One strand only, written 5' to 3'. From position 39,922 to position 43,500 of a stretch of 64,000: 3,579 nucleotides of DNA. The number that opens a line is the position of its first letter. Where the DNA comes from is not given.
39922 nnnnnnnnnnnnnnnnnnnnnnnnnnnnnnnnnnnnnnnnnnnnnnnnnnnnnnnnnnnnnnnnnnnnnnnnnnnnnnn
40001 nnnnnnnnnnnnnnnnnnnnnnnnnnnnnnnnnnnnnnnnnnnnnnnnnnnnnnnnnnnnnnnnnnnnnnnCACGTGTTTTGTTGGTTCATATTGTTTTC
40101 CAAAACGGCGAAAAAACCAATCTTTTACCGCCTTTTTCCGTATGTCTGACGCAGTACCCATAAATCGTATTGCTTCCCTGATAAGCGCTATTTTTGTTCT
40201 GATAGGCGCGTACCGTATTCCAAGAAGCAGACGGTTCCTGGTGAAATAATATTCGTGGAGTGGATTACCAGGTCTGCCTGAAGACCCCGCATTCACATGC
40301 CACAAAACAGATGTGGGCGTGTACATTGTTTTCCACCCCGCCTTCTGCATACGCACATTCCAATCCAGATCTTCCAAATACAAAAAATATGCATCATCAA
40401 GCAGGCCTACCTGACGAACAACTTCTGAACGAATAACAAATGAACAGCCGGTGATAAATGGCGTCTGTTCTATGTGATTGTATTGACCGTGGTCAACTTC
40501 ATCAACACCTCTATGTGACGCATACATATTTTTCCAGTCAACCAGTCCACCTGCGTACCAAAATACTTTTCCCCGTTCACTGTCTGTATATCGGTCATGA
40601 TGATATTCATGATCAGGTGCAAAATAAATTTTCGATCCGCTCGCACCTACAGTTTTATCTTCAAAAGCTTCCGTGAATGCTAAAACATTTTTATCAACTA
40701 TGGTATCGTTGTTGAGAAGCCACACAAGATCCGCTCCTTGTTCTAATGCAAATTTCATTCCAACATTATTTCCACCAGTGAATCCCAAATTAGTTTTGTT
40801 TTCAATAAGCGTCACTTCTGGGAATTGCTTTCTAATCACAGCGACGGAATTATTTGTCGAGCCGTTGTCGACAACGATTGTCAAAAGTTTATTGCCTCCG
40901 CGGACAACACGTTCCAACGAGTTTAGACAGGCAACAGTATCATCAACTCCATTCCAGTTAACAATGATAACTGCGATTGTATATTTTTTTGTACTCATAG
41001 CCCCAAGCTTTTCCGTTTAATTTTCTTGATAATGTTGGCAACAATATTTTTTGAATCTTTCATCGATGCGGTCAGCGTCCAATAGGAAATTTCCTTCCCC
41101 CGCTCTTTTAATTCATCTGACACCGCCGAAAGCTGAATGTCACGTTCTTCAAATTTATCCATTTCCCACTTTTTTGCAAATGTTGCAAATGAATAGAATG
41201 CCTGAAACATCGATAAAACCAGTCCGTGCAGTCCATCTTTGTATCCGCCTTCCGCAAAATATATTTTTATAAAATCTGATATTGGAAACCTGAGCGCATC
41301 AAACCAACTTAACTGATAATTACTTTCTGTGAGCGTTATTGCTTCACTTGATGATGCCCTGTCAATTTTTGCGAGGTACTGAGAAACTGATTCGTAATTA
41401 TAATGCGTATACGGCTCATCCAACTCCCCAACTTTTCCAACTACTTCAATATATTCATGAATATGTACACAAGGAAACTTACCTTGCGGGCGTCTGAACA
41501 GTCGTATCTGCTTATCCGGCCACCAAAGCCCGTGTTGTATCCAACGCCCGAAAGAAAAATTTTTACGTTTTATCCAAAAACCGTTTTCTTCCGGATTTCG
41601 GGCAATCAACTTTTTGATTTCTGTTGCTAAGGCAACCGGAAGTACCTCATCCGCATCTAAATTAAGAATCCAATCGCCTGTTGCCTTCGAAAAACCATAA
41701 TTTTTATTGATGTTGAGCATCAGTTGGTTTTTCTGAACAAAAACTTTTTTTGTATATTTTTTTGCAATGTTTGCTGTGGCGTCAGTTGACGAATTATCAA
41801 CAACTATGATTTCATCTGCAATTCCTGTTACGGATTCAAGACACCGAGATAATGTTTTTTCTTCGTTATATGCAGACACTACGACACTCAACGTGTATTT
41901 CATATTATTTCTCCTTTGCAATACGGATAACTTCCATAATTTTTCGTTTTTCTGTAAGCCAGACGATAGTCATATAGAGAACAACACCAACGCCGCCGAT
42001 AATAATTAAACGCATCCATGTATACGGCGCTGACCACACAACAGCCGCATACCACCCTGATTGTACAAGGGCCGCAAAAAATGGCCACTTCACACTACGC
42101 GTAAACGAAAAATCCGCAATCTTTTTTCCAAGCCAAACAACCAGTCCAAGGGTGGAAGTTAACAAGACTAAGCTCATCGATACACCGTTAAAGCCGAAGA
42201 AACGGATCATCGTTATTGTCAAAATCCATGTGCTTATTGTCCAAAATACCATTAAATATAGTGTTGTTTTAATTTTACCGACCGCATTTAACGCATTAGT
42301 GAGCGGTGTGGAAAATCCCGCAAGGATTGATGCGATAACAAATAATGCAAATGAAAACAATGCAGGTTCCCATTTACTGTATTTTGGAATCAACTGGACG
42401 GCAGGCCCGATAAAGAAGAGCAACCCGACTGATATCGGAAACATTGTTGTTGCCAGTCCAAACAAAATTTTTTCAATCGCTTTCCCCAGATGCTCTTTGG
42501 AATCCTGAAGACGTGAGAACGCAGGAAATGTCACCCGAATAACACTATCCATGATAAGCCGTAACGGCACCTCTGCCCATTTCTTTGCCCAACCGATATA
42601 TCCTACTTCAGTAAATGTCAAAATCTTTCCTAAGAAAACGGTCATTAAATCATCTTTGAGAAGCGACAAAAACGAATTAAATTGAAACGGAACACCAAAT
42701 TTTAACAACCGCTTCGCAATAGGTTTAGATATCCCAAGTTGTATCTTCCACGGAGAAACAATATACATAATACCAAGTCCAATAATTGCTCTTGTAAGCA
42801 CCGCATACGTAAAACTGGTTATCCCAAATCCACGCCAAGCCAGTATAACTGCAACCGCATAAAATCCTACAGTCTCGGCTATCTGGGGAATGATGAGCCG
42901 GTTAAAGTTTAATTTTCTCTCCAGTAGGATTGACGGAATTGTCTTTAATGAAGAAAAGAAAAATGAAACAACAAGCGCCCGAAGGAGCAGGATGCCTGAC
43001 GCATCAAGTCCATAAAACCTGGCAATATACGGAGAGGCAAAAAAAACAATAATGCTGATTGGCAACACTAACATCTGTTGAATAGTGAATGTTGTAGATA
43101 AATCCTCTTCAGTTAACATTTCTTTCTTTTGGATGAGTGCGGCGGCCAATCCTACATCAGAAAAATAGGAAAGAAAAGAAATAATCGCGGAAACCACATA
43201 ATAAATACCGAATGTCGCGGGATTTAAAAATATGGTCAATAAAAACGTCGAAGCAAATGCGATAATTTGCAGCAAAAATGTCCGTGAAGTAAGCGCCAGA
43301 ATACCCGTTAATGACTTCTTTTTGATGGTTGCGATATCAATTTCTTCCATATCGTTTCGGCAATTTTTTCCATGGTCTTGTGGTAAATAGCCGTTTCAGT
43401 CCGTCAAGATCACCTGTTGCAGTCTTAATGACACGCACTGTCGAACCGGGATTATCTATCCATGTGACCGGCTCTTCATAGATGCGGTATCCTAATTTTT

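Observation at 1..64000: About 55-kb co-directional 'glyco-island': 22 GT-C membrane proteins + 15 GT-A/GT-B enzymes + 2 flippases, with no recognisable priming phosphoglycosyltransferase or Wzy/Wzz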

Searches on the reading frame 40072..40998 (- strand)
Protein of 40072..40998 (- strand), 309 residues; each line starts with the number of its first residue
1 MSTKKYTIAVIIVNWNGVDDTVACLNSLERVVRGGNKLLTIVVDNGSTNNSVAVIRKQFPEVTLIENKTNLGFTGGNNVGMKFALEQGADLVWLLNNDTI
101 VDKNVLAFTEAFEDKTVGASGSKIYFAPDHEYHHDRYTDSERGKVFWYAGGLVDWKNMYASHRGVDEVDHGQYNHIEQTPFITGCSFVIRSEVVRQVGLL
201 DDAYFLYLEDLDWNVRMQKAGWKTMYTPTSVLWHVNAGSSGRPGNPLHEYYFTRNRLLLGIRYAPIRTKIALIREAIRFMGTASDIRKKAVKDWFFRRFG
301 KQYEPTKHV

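Call 7: search_protein_families(library=pfam, proteins=[window:40072-40998:-], max_evalue=0.01)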
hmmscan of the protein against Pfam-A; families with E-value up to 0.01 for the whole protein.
window:40072-40998:- (309 aa): 3 families
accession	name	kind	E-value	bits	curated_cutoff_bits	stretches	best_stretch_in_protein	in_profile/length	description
PF13641.12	Glyco_tranf_2_3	-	2.9e-16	60.6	27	1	8-237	3-214/230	Glycosyltransferase like family 2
PF00535.33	Glycos_transf_2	-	1.3e-11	45.2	23.3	1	10-149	2-132/168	Glycosyl transferase family 2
PF13632.12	Glyco_trans_2_3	-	0.00032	21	27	1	172-235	62-121/198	Glycosyl transferase family group 2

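Call 22: search_protein_families(library=ncbifam, proteins=[window:40072-40998:-], max_evalue=0.001)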
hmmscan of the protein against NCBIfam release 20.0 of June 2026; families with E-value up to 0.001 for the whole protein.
window:40072-40998:- (309 aa): 8 families
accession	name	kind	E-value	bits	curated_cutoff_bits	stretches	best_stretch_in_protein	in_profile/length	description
TIGR01556.1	rhamnosyltran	subfamily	1.5e-15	57.1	200.55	2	174-271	140-248/281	rhamnosyltransferase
NF050113.1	gal_furan_GlfT1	equivalog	1.1e-10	41.3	330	1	12-107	5-99/290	galactofuranosyltransferase GlfT1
TIGR03965.1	mycofact_glyco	equivalog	2.4e-10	39.9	280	1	6-137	74-204/467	mycofactocin biosynthesis glycosyltransferase MftF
NF041875.1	EPS_EpsD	equivalog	7.3e-08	32.2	370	0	9-107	2-98/325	exopolysaccharide biosynthesis glycosyltransferase EpsD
NF007482.0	PRK10073.1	equivalog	2.9e-07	29.8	423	1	2-85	2-85/334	glycosyltransferase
NF038302.1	EPS_HpsE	equivalog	2.3e-06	26.8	300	1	8-126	3-126/307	hormogonium polysaccharide biosynthesis glycosyltransferase HpsE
TIGR03937.1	PgaC_IcaA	equivalog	4e-06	26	422.3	0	7-110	46-148/407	poly-beta-1,6-N-acetyl-D-glucosamine synthase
TIGR04242.1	nodulat_NodC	equivalog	0.00012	21.1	550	0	8-123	50-167/395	chitooligosaccharide synthase NodC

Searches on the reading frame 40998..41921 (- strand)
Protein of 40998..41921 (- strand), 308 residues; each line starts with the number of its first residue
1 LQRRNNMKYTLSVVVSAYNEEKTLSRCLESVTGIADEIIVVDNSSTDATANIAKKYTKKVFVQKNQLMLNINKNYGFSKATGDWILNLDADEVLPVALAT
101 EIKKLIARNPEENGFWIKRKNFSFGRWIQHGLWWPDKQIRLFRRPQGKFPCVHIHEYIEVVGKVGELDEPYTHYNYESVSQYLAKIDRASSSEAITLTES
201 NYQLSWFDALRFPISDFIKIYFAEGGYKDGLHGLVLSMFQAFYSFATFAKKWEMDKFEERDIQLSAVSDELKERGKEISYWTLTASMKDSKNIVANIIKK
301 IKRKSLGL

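Call 7: search_protein_families(library=pfam, proteins=[window:40998-41921:-], max_evalue=0.01)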
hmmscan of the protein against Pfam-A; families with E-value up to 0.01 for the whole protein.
window:40998-41921:- (308 aa): 4 families
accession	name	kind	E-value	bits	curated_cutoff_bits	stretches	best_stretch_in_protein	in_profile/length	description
PF00535.33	Glycos_transf_2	-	9.5e-26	91.2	23.3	1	12-151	1-151/168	Glycosyl transferase family 2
PF13704.12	Glyco_tranf_2_4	-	7.1e-07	30.1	27.5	1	19-96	2-86/98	Glycosyl transferase family 2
PF13641.12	Glyco_tranf_2_3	-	4.4e-06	27.3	27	1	11-94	3-99/230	Glycosyltransferase like family 2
PF10111.15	Glyco_tranf_2_2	-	0.0027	17.7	27.3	1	12-94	1-94/276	Glycosyltransferase like family 2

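Call 22: search_protein_families(library=ncbifam, proteins=[window:40998-41921:-], max_evalue=0.001)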
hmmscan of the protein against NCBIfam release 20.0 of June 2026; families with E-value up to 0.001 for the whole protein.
window:40998-41921:- (308 aa): 20 families
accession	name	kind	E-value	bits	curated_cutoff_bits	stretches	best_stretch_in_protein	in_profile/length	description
TIGR04283.1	glyco_like_mftF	equivalog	2e-16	60.3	182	1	11-134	1-127/221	TIGR04283 family arsenosugar biosynthesis glycosyltransferase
NF007482.0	PRK10073.1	equivalog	1.9e-12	46.9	423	1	6-96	3-100/334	glycosyltransferase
TIGR04195.1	S_glycosyl_SunS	equivalog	3.8e-11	42.5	350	1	12-104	60-153/421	SunS family peptide S-glycosyltransferase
NF010496.0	PRK13915.1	equivalog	5.2e-09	35.6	262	1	7-73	29-100/307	glucosyl-3-phosphoglycerate synthase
NF050050.1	ProtGlycPglI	equivalog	1.5e-08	34.4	500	1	10-104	3-107/306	GalNAc(5)-diNAcBac-PP-undecaprenol beta-1,3-glucosyltransferase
NF038302.1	EPS_HpsE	equivalog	5.2e-08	32.2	300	1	10-92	2-97/307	hormogonium polysaccharide biosynthesis glycosyltransferase HpsE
NF053739.1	GlytfEpsEBac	equivalog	1.5e-07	30.6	450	1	11-93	3-94/265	glycosyltransferase EpsE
NF047683.1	TeichurnBiosyTuaG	equivalog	5.1e-07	29.6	400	1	7-93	4-98/252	teichuronic acid biosynthesis protein TuaG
NF041875.1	EPS_EpsD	equivalog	1.5e-06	27.9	370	1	11-93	1-91/325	exopolysaccharide biosynthesis glycosyltransferase EpsD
NF007986.1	PRK10714.1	equivalog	4.3e-06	26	529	1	10-109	7-115/316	undecaprenyl-phosphate 4-deoxy-4-formamido-L-arabinose transferase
NF041391.1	DPhHxTase_Halo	equivalog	8.6e-06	24.9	375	1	16-106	2-93/213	dolichyl-phosphate hexose transferase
NF045692.1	OglycostaseCruG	equivalog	9.8e-06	24.7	600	1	10-93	42-139/386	2'-O-glycosyltransferase CruG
TIGR03937.1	PgaC_IcaA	equivalog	9.9e-06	24.7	422.3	1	9-97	45-141/407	poly-beta-1,6-N-acetyl-D-glucosamine synthase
TIGR03111.1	glyc2_xrt_Gpos1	hypoth_equivalog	2.1e-05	23.5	363.95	1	10-106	50-153/439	TIGR03111 family XrtG-associated glycosyltransferase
TIGR03965.1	mycofact_glyco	equivalog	3.5e-05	22.9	280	1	9-91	74-164/467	mycofactocin biosynthesis glycosyltransferase MftF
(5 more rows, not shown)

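Call 86: search_solved_structures(query=window:40998-41921:-, max_evalue=0.00001)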
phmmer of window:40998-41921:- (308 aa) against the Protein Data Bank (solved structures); distinct sequences matched with E-value up to 0.00001: 8.
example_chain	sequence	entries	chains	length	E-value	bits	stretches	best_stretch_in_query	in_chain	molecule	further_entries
22ao_A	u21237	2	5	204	7.1e-18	68.6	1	6-163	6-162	GmaR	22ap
6p61_A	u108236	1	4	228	1.3e-08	38.2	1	9-111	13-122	Glycosyltransferase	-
9omm_A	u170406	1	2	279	7.9e-08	35.6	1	9-108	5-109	Glycosyltransferase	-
9omh_A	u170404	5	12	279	7.9e-08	35.6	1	9-108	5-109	Glycosyltransferase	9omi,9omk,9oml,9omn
9omj_A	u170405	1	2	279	1e-07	35.2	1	9-108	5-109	Glycosyltransferase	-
7msp_A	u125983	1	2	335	2e-06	31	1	10-95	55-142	SPbeta prophage-derived glycosyltransferase SunS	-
7msn_A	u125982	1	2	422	2.4e-06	30.7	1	10-95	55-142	SPbeta prophage-derived glycosyltransferase SunS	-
7msk_A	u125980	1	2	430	2.6e-06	30.6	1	14-93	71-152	Glyco_trans_2-like domain-containing protein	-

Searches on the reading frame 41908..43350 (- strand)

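Call 7: search_protein_families(library=pfam, proteins=[window:41908-43350:-], max_evalue=0.01)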
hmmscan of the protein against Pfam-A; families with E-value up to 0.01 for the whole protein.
window:41908-43350:- (481 aa): 2 families
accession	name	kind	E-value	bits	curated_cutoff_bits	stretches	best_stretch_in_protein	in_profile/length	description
PF13440.11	Polysacc_synt_3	-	1.5e-54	185.7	23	1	38-321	2-283/293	Polysaccharide biosynthesis protein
PF01943.22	Polysacc_synt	-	1.8e-26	93.6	28.2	1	14-282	2-274/274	Polysaccharide biosynthesis protein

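Call 79: search_protein_families(library=ncbifam, proteins=[window:41908-43350:-], max_evalue=0.0001)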
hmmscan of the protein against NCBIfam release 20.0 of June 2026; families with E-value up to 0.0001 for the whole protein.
window:41908-43350:- (481 aa): 3 families
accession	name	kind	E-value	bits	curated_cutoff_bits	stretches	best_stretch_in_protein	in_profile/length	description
NF058658.1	Oglyco_Wzx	exception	5.7e-32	111.3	720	1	8-476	5-473/478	O-glycosylation flippase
NF007773.0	PRK10459.1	equivalog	6.6e-32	111.1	273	1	9-476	3-477/492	MOP flippase family protein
NF047674.1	TeichurnBiosyTuaB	equivalog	4.6e-21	75.4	580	1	7-462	2-465/469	teichuronic acid biosynthesis protein TuaB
